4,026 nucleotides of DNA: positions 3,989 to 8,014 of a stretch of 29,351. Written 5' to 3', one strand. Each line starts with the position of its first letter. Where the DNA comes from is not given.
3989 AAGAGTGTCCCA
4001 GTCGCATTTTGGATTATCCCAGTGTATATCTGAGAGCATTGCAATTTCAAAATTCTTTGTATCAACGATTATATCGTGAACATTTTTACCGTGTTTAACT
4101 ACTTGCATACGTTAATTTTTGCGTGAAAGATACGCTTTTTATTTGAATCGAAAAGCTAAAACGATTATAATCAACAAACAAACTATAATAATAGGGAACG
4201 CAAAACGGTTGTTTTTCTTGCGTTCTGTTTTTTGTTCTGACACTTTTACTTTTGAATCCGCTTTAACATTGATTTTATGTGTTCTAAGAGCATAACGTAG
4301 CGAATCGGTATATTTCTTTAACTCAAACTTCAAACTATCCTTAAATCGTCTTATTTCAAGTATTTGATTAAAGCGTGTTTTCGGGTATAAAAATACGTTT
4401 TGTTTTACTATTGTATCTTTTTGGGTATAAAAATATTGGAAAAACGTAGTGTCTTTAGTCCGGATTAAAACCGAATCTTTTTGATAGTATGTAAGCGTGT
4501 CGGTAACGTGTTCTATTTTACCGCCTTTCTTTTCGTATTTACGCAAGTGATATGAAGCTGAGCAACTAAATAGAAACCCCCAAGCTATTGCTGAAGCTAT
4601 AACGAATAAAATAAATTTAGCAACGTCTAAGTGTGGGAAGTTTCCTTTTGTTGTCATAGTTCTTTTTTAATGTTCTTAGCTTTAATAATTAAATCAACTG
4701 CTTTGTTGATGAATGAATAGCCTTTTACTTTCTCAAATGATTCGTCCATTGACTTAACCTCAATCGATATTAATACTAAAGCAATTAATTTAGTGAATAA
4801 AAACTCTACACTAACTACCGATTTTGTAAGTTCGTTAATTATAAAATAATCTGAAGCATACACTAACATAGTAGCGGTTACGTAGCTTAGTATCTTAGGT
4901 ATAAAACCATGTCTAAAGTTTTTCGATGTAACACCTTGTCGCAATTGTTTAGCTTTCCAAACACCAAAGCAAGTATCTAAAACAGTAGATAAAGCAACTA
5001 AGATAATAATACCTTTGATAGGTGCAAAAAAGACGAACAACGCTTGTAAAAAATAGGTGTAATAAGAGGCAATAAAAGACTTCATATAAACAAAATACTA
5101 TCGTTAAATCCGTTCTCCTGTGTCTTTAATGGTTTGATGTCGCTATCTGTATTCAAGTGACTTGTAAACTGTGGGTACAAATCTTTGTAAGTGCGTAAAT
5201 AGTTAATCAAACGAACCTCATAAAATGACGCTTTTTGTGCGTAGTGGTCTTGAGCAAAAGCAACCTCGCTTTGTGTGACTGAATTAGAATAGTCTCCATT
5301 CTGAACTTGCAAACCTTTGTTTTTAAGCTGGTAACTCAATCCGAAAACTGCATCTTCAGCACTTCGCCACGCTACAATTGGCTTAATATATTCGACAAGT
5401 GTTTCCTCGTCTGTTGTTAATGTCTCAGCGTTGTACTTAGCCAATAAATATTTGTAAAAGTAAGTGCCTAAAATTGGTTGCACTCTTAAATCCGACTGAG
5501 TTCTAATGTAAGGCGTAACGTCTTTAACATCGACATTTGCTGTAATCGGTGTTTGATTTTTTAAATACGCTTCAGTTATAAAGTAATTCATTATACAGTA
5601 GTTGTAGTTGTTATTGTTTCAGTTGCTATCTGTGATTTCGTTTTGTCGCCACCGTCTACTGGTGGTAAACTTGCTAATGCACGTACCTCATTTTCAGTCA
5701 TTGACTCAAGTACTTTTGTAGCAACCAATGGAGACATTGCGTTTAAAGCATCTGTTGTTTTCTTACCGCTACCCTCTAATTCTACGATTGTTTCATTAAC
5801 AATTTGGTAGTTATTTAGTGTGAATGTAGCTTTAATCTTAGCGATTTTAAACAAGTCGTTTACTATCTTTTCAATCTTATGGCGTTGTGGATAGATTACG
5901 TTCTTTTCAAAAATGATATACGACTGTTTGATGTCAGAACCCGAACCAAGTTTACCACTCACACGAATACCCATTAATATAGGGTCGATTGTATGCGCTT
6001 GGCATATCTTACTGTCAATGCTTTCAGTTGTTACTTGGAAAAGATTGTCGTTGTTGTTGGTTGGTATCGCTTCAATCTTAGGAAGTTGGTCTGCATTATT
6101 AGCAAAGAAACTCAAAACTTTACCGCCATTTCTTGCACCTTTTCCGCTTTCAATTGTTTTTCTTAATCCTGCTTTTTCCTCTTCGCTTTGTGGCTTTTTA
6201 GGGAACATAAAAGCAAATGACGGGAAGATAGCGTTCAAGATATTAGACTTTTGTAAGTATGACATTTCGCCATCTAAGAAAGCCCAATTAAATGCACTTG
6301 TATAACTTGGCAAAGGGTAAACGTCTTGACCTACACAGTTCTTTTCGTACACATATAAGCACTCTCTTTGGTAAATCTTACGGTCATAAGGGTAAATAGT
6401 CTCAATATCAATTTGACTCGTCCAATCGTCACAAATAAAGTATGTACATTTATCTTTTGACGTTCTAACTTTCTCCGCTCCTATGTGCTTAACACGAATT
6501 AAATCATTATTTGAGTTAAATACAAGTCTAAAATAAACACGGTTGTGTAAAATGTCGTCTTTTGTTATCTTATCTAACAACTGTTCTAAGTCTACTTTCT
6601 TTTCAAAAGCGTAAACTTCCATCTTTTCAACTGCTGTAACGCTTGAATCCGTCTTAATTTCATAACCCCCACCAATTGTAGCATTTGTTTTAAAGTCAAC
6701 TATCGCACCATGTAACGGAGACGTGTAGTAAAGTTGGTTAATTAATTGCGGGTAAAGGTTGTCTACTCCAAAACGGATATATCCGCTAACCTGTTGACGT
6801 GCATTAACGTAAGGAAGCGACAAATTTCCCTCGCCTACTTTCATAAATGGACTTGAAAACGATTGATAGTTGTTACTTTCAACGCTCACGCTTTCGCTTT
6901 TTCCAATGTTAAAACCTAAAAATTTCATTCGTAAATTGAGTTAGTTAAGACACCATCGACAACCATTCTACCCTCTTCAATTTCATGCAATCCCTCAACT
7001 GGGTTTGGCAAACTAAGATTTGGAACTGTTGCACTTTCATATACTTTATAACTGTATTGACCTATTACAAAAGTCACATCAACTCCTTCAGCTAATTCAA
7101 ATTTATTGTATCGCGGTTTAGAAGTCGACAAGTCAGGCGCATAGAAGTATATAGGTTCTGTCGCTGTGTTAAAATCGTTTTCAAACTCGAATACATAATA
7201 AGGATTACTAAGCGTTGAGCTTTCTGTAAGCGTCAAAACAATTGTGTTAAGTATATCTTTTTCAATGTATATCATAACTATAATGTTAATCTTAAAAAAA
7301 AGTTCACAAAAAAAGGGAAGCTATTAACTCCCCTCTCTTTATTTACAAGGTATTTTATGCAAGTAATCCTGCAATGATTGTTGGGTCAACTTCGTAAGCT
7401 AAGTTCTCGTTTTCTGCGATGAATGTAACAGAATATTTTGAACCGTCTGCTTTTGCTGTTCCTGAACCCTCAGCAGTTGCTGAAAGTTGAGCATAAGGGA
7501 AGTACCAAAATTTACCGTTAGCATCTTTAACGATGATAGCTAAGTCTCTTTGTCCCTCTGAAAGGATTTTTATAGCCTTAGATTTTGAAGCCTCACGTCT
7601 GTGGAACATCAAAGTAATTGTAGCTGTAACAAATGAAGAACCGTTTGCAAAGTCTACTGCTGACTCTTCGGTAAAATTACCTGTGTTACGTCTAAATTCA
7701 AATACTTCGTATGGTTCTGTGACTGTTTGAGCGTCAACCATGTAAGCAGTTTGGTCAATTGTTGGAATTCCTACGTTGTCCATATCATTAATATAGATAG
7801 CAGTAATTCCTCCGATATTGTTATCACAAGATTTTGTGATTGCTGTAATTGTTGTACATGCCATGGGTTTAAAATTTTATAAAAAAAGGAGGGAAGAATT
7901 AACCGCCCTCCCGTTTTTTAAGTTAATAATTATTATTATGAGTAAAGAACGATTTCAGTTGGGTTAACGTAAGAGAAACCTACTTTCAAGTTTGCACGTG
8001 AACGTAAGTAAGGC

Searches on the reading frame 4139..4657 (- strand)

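Call 10: search_protein_families(library=phrogs, proteins=[window:4139-4657:-], max_evalue=0.01)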
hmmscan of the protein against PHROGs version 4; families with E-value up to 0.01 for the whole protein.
window:4139-4657:- (172 aa): 1 family
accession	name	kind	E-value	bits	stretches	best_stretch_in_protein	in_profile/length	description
phrog_29045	-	unknown function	0.0017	19.4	1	21-86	15-82/117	-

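Call 28: search_protein_families(library=pfam, proteins=[window:4139-4657:-], max_evalue=0.01)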
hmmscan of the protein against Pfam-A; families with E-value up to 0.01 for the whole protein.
window:4139-4657:- (172 aa): 0 families

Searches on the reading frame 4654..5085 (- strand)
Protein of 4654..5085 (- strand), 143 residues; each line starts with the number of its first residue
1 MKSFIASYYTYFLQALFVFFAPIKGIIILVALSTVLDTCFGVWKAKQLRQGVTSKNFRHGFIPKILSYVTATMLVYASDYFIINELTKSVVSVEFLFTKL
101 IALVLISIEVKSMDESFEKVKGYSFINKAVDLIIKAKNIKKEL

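Call 10: search_protein_families(library=phrogs, proteins=[window:4654-5085:-], max_evalue=0.01)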
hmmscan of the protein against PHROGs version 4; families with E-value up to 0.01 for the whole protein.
window:4654-5085:- (143 aa): 0 families

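Call 28: search_protein_families(library=pfam, proteins=[window:4654-5085:-], max_evalue=0.01)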
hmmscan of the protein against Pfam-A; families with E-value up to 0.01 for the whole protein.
window:4654-5085:- (143 aa): 1 family
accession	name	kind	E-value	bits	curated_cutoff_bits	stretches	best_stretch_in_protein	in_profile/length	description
PF05105.17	Phage_holin_4_1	-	0.00033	21.2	22.2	1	16-118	3-97/116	Bacteriophage holin family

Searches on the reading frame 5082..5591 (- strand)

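Call 10: search_protein_families(library=phrogs, proteins=[window:5082-5591:-], max_evalue=0.01)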
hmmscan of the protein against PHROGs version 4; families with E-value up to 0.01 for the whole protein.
window:5082-5591:- (169 aa): 1 family
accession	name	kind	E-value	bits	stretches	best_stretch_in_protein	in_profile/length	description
phrog_35048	-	unknown function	1.9e-11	45.1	1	3-156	6-161/184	-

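Call 28: search_protein_families(library=pfam, proteins=[window:5082-5591:-], max_evalue=0.01)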
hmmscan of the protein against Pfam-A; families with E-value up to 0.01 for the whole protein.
window:5082-5591:- (169 aa): 1 family
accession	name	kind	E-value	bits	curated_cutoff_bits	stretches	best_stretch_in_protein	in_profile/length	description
PF20459.4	DUF6712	-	6.2e-18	65.4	25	1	38-149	2-118/121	Family of unknown function (DUF6712)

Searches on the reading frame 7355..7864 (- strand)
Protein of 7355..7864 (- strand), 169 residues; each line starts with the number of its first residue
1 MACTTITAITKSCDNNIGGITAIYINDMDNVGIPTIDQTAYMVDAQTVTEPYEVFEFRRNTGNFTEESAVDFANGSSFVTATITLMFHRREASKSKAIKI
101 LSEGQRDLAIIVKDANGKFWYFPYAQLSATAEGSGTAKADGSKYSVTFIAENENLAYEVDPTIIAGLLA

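Call 5: search_protein_families(library=phrogs, proteins=[window:7355-7864:-], max_evalue=0.01)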
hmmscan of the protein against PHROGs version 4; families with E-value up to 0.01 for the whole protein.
window:7355-7864:- (169 aa): 1 family
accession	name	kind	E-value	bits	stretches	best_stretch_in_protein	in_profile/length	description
phrog_19091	-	unknown function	1.3e-06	29.2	1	10-168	10-169/181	-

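Call 9: search_protein_families(library=pfam, proteins=[window:7355-7864:-], max_evalue=0.1)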
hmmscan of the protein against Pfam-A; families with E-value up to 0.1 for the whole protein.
window:7355-7864:- (169 aa): 1 family
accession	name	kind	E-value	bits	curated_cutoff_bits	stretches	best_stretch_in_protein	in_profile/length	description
PF24350.1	DUF7510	-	0.015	16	27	1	100-145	14-61/109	Family of unknown function (DUF7510)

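Call 108: search_protein_families(library=phrogs, alignment_id=A9, max_evalue=0.01)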
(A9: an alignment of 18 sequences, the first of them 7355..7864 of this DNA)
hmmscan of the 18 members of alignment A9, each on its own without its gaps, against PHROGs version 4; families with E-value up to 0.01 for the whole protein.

A. member 1, window:7355-7864:- (169 aa): 1 family
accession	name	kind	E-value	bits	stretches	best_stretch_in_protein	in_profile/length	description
phrog_19091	-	unknown function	1.3e-06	29.2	1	10-168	10-169/181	-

B. families by the number of members that match (of 18 scanned): 2 families
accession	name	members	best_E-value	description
phrog_19091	-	18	9.7e-99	-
phrog_21217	-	1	0.001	-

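Call 109: search_solved_structures(query=A9, max_evalue=1)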
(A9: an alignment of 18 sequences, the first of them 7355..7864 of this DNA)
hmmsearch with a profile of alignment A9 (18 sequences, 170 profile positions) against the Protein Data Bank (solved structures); distinct sequences matched with E-value up to 1: 3.
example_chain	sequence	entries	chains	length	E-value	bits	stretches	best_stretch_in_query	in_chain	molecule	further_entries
3zif_M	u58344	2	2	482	0.11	15.7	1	18-100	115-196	PENTON PROTEIN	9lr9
2bpo_A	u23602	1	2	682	0.47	13.7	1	98-136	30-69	NADPH-CYTOCHROM P450 REDUCTASE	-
9lki_D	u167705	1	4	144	0.65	13.2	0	5-40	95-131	Aciniform spidroin 1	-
